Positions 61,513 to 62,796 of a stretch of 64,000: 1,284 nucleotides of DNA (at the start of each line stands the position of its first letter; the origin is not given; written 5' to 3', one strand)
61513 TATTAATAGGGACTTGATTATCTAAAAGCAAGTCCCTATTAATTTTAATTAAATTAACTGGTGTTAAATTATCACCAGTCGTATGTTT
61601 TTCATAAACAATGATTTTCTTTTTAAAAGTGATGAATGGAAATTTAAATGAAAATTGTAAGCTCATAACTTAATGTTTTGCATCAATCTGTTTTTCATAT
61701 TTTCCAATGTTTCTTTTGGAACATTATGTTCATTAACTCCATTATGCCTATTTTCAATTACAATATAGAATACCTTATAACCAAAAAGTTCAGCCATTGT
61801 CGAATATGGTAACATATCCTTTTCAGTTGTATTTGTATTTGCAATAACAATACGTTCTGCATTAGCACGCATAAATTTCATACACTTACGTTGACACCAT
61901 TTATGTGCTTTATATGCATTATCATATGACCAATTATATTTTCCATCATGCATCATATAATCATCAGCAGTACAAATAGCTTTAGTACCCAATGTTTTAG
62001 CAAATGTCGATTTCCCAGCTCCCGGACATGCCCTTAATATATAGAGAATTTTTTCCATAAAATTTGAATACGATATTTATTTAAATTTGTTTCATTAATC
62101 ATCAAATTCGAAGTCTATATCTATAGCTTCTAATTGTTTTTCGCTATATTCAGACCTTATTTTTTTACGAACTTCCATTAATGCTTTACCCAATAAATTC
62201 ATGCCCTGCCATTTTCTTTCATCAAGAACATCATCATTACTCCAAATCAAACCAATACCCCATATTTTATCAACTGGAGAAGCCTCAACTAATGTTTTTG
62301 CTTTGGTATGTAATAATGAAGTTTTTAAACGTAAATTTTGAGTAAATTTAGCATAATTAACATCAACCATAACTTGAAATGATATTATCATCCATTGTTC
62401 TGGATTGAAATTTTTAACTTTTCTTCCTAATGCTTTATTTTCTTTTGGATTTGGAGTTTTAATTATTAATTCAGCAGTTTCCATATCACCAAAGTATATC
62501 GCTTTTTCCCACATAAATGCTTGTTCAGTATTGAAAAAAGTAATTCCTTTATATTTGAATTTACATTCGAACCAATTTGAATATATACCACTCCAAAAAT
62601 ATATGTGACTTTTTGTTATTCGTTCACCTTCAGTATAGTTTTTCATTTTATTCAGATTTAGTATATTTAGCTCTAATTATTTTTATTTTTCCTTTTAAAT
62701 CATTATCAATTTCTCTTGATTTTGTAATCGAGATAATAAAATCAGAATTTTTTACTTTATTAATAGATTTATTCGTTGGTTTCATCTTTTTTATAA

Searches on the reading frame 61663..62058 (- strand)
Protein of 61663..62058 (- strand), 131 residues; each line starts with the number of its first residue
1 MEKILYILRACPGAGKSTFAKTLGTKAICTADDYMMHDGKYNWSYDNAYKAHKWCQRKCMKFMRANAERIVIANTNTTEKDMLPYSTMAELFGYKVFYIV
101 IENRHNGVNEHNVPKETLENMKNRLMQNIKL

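Call 4: search_protein_families(library=pfam, proteins=[window:61663-62058:-], max_evalue=0.1)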
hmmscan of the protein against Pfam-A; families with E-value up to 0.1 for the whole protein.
window:61663-62058:- (131 aa): 2 families
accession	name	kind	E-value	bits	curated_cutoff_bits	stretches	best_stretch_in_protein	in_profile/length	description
PF13671.12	AAA_33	-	6.5e-06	26.9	27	1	11-115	7-118/143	AAA domain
PF13238.12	AAA_18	-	0.00034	21.5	29.4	1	9-74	4-79/128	AAA domain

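Call 6: search_protein_families(library=phrogs, proteins=[window:61663-62058:-], max_evalue=0.01)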
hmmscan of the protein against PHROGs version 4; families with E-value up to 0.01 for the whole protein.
window:61663-62058:- (131 aa): 4 families
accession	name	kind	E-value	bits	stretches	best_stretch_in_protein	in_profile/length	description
phrog_2071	-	other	1.9e-40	140.4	1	1-131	14-147/282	ATPase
phrog_505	-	other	1.3e-07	32.4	1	4-124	3-139/295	polynucleotide kinase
phrog_8238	-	DNA, RNA and nucleotide metabolism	2.9e-05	23.3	1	3-126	2-141/737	RNA ligase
phrog_6931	-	unknown function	0.00046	20.5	1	3-101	185-296/343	-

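Call 9: search_protein_families(library=ncbifam, proteins=[window:61663-62058:-], max_evalue=0.01)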
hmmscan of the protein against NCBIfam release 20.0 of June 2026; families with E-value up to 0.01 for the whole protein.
window:61663-62058:- (131 aa): 1 family
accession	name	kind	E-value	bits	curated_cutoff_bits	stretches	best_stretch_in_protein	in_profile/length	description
NF005994.0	PRK08118.1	equivalog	0.0047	17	215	0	1-45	1-43/172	DNA topology modulation protein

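Call 77: search_solved_structures(query=window:61663-62058:-, max_evalue=0.1)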
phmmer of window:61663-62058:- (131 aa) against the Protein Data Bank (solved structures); distinct sequences matched with E-value up to 0.1: 2.
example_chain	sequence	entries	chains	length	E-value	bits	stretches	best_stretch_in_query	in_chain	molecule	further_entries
1ltq_A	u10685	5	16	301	0.0012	21.9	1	2-102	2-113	POLYNUCLEOTIDE KINASE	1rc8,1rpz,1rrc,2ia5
1ly1_A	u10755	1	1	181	0.0018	21.4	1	2-102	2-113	polynucleotide kinase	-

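Call 92: search_protein_families(library=padloc, max_evalue=0.01, proteins=[window:61663-62058:-])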
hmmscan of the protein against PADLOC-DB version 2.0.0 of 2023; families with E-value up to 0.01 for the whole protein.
window:61663-62058:- (131 aa): 1 family
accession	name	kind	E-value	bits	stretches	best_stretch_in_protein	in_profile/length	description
PDLC01900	CARF4--CARF_PDDEXK_AAA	-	3.6e-10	37.1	1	2-105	2-113/556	-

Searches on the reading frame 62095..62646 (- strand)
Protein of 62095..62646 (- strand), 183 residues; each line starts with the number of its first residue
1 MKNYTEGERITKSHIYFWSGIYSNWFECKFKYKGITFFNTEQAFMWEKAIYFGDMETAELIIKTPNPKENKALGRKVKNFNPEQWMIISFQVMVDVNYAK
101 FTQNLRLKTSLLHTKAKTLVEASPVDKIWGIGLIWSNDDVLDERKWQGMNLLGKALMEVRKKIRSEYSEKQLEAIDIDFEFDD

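Call 4: search_protein_families(library=pfam, proteins=[window:62095-62646:-], max_evalue=0.1)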
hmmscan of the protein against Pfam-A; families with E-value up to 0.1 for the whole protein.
window:62095-62646:- (183 aa): 1 family
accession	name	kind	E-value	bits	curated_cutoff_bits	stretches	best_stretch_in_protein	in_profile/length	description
PF08719.17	NADAR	-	8.3e-46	156.7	35.1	1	20-164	11-163/163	NADAR domain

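Call 6: search_protein_families(library=phrogs, proteins=[window:62095-62646:-], max_evalue=0.01)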
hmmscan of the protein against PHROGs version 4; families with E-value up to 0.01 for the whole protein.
window:62095-62646:- (183 aa): 1 family
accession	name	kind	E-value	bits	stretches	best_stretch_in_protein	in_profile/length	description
phrog_1017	-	unknown function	5.1e-53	180.5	1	9-171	3-160/170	-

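Call 9: search_protein_families(library=ncbifam, proteins=[window:62095-62646:-], max_evalue=0.01)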
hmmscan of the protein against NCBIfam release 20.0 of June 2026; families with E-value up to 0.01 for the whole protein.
window:62095-62646:- (183 aa): 2 families
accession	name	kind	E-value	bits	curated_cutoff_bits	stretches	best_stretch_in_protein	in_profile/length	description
TIGR02464.1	ribofla_fusion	equivalog_domain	5e-45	153.5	73.7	1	17-163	3-152/153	riboflavin biosynthesis intermediates N-glycosidase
NF053876.1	DS32_2_antiphage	equivalog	4.4e-15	55.2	240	1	56-175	54-169/181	NADAR family anti-phage protein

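Call 31: search_solved_structures(query=window:62095-62646:-, max_evalue=0.01, show_alignments=4)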
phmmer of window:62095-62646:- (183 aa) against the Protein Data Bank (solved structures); distinct sequences matched with E-value up to 0.01: 2.
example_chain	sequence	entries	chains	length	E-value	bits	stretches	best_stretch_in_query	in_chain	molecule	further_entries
8bau_A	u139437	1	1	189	4.4e-18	69.1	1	20-135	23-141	NADAR domain-containing protein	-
2b3w_A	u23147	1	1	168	1.1e-05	28.7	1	20-165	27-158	Hypothetical protein ybiA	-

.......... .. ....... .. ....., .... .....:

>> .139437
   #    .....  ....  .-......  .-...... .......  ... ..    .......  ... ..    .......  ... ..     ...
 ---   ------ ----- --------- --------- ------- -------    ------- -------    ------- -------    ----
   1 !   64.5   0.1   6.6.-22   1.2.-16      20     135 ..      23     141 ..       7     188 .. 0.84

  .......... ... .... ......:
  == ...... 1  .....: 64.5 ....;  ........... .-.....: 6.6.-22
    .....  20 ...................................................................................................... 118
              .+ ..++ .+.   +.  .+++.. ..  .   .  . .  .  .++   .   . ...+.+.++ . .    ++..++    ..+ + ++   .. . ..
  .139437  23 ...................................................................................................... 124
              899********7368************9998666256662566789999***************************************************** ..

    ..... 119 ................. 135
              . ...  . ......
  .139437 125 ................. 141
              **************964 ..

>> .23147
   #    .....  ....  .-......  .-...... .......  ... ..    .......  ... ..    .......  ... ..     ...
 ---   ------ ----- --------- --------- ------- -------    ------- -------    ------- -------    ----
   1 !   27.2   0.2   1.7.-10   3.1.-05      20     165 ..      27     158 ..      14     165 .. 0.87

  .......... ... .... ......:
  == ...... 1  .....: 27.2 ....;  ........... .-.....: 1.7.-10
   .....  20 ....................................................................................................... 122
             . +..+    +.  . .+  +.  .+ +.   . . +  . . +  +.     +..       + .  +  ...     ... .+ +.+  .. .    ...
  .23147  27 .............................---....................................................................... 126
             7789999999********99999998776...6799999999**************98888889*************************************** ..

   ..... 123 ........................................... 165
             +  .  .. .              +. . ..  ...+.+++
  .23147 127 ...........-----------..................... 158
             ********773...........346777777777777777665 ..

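Call 70: search_dna_similar(query=window:62095-62646:-, collection=phages, mode=protein, max_rows=25)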
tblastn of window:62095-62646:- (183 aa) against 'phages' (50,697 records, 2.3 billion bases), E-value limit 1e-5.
Records with a match: 813; places in all: 813; records where one place covers at least 80% of the query: 581.
Best place of each record, by identity: <60% 813.
By first word of the organism name: Staphylococcus 233; Escherichia 117; Streptomyces 78; Listeria 54; Bacillus 47; Enterococcus 47; Klebsiella 36; Xanthomonas 20; Prevotella 15; Lactobacillus 15; and 34 more.
By host as written in the record: Staphylococcus aureus 84; - 77; Listeria monocytogenes 43; Streptomyces griseus ATCC 10137 36; Escherichia coli 30; Escherichia coli K-12 MG1655 18; Streptomyces lividans JI 1326 17; Staphylococcus sp. 15; and 219 more.
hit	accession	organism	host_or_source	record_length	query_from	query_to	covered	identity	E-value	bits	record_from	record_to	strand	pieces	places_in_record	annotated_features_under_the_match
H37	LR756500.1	uncultured phage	metagenomic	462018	11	160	82%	54.7%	3e-47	170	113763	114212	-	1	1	record has no annotation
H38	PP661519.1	Staphylococcus phage vB_SauM-SDQ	Staphylococcus sp. ATCC 43300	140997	11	179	92%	46.8%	3e-38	144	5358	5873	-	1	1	hypothetical protein (x2)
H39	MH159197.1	Staphylococcus phage VB_SavM_JYL01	Staphylococcus aureus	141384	11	179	92%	46.8%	3e-38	144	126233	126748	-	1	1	hypothetical protein (x2)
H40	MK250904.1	Staphylococcus phage VB-SavM-JYL02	Staphylococcus aureus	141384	11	179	92%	46.8%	3e-38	144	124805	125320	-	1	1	hypothetical protein (x2)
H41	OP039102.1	Staphylococcus phage LJT-1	Staphylococcus aureus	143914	11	179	92%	46.8%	6e-38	143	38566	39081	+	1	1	hypothetical protein (x2)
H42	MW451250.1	Vibrio phage phiTY18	Vibrio parahaemolyticus TY18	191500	7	166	87%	49.4%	8e-46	166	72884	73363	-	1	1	record has no annotation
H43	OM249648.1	Vibrio phage phiKT1024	Vibrio sp.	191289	7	166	87%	48.8%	9e-45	162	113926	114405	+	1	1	putative NADAR family protein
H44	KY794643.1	Staphylococcus phage vB_Sau_S24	Staphylococcus aureus ATCC 25923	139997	9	160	83%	51.0%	8e-39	145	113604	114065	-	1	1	hypothetical protein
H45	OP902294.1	Staphylococcus phage BSwM-KMM1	Staphylococcus aureus LKY-Strp01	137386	9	160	83%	51.0%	1e-38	145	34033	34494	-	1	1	hypothetical protein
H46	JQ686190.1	Staphylococcus phage G15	Staphylococcus aureus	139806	9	160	83%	51.0%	1e-38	145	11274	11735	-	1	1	hypothetical protein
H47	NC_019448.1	Staphylococcus phage G15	Staphylococcus aureus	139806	9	160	83%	51.0%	1e-38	145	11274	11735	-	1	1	NADAR family protein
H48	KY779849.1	Staphylococcus phage qdsa002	Staphylococcus aureus ATCC 43300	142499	9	160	83%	51.0%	1e-38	145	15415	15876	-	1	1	hypothetical protein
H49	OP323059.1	Staphylococcus phage vB_ScaM-V1SC01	Staphylococcus capitis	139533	9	160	83%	51.0%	1e-38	145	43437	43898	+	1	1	hypothetical protein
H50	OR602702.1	Staphylococcus phage vB_SauM-V1SA09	Staphylococcus aureus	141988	9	160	83%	51.0%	1e-38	145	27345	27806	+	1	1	hypothetical protein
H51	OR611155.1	Staphylococcus phage vB_SauM-V1SA12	Staphylococcus aureus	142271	9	160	83%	51.0%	1e-38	145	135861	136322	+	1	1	hypothetical protein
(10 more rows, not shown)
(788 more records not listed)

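Call 83: find_related_loci(query=window:62095-62646:-, collection=viral_contigs, flank=3000)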
Query window:62095-62646:- (183 aa) in viral_contigs; peptide patterns used: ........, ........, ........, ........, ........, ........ (x = any residue, [..] = any of these).
36 stretches matched a pattern; 34 encode a relative of the query (tblastn E <= 1e-3); 34 distinct loci.
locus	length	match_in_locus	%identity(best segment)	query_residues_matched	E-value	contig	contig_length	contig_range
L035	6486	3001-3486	68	8-169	7e-74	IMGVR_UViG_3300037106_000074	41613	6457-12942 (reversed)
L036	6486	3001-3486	68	8-169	7e-74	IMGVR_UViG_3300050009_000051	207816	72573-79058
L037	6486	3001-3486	68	8-169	7e-74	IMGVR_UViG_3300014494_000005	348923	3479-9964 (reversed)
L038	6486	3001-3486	68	8-169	7e-74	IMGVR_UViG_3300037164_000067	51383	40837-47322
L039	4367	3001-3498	64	8-170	4e-70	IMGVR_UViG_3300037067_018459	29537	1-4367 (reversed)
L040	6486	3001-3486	65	8-169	4e-70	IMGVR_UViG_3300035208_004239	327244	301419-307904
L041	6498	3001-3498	64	8-170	4e-70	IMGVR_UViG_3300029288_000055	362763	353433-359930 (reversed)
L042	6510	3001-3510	61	9-176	8e-70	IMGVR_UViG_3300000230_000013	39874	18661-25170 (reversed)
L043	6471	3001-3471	63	8-164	5e-69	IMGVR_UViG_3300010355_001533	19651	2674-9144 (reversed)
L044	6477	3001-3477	67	8-166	7e-68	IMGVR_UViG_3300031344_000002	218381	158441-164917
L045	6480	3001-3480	64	8-164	5e-68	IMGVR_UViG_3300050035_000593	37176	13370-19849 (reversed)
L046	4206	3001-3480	64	8-164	5e-68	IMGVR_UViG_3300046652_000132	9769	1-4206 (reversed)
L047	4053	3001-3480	64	8-164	2e-66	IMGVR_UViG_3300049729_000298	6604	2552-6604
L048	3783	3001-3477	62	6-164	2e-66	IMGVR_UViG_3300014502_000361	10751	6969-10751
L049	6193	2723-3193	61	8-164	4e-66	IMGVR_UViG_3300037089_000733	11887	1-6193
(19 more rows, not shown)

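Call 92: search_protein_families(library=padloc, max_evalue=0.01, proteins=[window:62095-62646:-])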
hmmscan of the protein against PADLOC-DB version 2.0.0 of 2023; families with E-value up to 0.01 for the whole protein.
window:62095-62646:- (183 aa): 1 family
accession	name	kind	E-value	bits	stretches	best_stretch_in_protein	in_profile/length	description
PDLC04643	PDC-M42C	-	1.2e-39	134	1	20-163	14-157/158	-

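Call 93: search_dna_similar(query=window:62095-62646:-, collection=phages, mode=protein, max_rows=60, rows=spread)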
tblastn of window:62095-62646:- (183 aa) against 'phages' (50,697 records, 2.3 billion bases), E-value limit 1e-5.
Records with a match: 813; places in all: 813; records where one place covers at least 80% of the query: 581.
Best place of each record, by identity: <60% 813.
By first word of the organism name: Staphylococcus 233; Escherichia 117; Streptomyces 78; Listeria 54; Bacillus 47; Enterococcus 47; Klebsiella 36; Xanthomonas 20; Prevotella 15; Lactobacillus 15; and 34 more.
By host as written in the record: Staphylococcus aureus 84; - 77; Listeria monocytogenes 43; Streptomyces griseus ATCC 10137 36; Escherichia coli 30; Escherichia coli K-12 MG1655 18; Streptomyces lividans JI 1326 17; Staphylococcus sp. 15; and 219 more.
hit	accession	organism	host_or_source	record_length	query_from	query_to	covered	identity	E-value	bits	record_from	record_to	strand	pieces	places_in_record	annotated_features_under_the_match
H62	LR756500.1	uncultured phage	metagenomic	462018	11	160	82%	54.7%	3e-47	170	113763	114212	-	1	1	record has no annotation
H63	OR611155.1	Staphylococcus phage vB_SauM-V1SA12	Staphylococcus aureus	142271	9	160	83%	51.0%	1e-38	145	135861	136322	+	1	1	hypothetical protein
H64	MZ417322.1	Staphylococcus phage PG-2021_19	Mammaliicoccus vitulinus C5817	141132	9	160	83%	50.3%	2e-38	144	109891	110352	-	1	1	record has no annotation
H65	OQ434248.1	Staphylococcus phage RuSa1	Staphylococcus sp. k141_143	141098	9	160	83%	50.3%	4e-38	143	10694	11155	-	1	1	hypothetical protein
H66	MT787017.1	Staphylococcus phage WV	Staphylococcus aureus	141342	9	160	83%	49.7%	1e-37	142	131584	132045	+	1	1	record has no annotation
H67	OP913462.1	Staphylococcus virus vB_SurM-PSU2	Staphylococcus ureilyticus ATCC49330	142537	11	160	82%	50.3%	2e-37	141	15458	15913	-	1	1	hypothetical protein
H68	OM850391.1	Staphylococcus phage O1-102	Staphylococcus aureus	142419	9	160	83%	49.0%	4e-37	140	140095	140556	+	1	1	record has no annotation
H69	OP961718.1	Staphylococcus phage vB_SauM_VL14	Staphylococcus aureus (MRSA)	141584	11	160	82%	49.7%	1e-36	139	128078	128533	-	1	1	hypothetical protein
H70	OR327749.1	Staphylococcus phage Sp2021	Staphylococcus aureus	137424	9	160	83%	48.4%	8e-38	142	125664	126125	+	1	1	hypothetical protein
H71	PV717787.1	Staphylococcus phage EMS22-1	Staphylococcus epidermidis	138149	9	160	83%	48.4%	8e-38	142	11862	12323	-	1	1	hypothetical protein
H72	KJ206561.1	Staphylococcus phage 812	Staphylococcus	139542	9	160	83%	48.4%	8e-38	142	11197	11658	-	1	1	hypothetical protein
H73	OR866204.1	Staphylococcus phage vB_Sau_Mallokai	Staphylococcus aureus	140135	9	160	83%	48.4%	8e-38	142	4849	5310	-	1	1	hypothetical protein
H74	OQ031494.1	Staphylococcus phage MRostami-2023d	Staphylococcus sp.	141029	9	160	83%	48.4%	8e-38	142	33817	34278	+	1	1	record has no annotation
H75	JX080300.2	Staphylococcus phage Staph1N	Staphylococcus aureus strain NCTC9789 ...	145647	9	160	83%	48.4%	8e-38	142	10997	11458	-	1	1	hypothetical protein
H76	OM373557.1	Staphylococcus phage vB_SpsM-DS10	Staphylococcus pseudintermedius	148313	9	160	83%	48.4%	8e-38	142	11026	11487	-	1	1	record has no annotation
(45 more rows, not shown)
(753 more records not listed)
